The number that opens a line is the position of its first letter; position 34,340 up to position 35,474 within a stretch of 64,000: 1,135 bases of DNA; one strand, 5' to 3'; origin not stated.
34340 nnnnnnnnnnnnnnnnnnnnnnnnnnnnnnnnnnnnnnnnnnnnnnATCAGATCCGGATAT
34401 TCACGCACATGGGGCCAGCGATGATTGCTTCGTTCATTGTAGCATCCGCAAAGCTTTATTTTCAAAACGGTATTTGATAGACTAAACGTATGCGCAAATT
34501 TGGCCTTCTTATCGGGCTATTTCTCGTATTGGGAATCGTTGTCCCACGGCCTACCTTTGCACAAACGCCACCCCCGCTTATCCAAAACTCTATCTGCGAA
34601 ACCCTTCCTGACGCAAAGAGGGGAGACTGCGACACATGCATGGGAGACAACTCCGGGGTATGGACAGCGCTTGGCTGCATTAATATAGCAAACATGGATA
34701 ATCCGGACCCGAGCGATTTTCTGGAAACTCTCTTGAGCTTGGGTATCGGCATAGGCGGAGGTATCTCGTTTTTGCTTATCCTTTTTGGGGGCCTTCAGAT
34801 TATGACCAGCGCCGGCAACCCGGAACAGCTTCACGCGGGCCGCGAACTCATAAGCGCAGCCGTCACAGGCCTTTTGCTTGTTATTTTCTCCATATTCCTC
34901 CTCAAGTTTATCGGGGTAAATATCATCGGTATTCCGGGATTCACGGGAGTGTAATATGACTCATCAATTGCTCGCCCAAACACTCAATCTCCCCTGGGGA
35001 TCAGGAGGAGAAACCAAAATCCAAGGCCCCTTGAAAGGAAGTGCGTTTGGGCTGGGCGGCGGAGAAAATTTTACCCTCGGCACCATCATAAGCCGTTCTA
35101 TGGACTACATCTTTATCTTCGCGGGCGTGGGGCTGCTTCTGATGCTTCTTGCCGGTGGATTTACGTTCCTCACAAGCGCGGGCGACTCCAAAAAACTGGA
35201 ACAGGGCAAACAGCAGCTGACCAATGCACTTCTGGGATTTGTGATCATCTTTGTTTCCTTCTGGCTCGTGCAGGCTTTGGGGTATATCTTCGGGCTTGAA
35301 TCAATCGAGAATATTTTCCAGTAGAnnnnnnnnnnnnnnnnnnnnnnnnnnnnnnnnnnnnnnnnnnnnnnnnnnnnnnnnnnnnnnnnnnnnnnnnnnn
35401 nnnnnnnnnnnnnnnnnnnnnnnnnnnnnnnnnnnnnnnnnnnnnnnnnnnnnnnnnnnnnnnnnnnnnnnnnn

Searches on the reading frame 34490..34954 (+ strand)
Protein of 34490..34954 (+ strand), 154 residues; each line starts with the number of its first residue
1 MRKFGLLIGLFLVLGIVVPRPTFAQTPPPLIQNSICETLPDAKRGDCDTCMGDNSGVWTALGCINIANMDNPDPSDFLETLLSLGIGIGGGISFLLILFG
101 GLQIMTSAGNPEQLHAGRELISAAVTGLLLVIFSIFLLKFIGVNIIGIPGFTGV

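Call 4: search_protein_families(library=pfam, proteins=[window:34490-34954:+], max_evalue=1)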
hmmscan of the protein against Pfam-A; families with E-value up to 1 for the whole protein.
window:34490-34954:+ (154 aa): 1 family
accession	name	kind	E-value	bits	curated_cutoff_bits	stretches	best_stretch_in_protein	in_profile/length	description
PF18895.5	T4SS_pilin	-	8.6e-05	23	26.6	1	86-141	17-71/71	Type IV secretion system pilin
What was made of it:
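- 34490..34954 (+): P7, distal hairpin protein, 154 aa, with a Sec-type signal peptide and a four-Cys N-domain. PF18895 E = 8.6e-5, 23 bits (call 4).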

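Call 5: search_protein_families(library=ncbifam, proteins=[window:34490-34954:+], max_evalue=1)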
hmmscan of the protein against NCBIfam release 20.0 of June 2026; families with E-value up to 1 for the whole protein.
window:34490-34954:+ (154 aa): 2 families
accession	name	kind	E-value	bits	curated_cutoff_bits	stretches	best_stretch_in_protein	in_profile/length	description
NF047765.1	LIC_13387_fam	subfamily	0.0088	15.7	33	1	79-135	51-108/131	LIC_13387 family protein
NF040965.1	MamP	equivalog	0.38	10.3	300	1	18-50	252-286/290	magnetosome magnetite formation protein MamP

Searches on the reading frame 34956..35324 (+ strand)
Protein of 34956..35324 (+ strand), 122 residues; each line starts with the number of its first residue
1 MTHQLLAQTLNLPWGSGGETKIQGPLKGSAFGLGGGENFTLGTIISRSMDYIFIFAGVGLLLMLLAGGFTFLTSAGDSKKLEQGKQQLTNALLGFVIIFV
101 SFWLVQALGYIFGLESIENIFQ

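Call 4: search_protein_families(library=pfam, proteins=[window:34956-35324:+], max_evalue=1)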
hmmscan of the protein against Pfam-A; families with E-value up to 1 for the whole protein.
window:34956-35324:+ (122 aa): 4 families
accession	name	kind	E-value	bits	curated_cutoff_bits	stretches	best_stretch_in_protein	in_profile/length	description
PF18895.5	T4SS_pilin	-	1.4e-08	35.1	26.6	1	40-107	4-70/71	Type IV secretion system pilin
PF03631.20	Virul_fac_BrkB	-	0.018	15.1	33.7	1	44-113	110-183/259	Virulence factor BrkB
PF07331.16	TctB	-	0.023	15.3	29.1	1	58-112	36-93/137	Tripartite tricarboxylate transporter TctB family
PF06305.16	LapA_dom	-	0.11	12.9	28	1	52-89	23-60/64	Lipopolysaccharide assembly protein A domain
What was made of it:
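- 34956..35324 (+): P8, distal hairpin protein, 122 aa, 1 bp after P7. PF18895 E = 1.4e-8, 35.1 bits (call 4).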

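Call 5: search_protein_families(library=ncbifam, proteins=[window:34956-35324:+], max_evalue=1)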
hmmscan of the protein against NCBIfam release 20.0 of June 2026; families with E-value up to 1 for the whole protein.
window:34956-35324:+ (122 aa): 1 family
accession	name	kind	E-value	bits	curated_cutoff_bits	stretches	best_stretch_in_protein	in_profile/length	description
NF045849.1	ICE_MMCAP2_0565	equivalog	9.5e-06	25.2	40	1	45-107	13-75/80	Mbov_0395 family pilin-like conjugal transfer protein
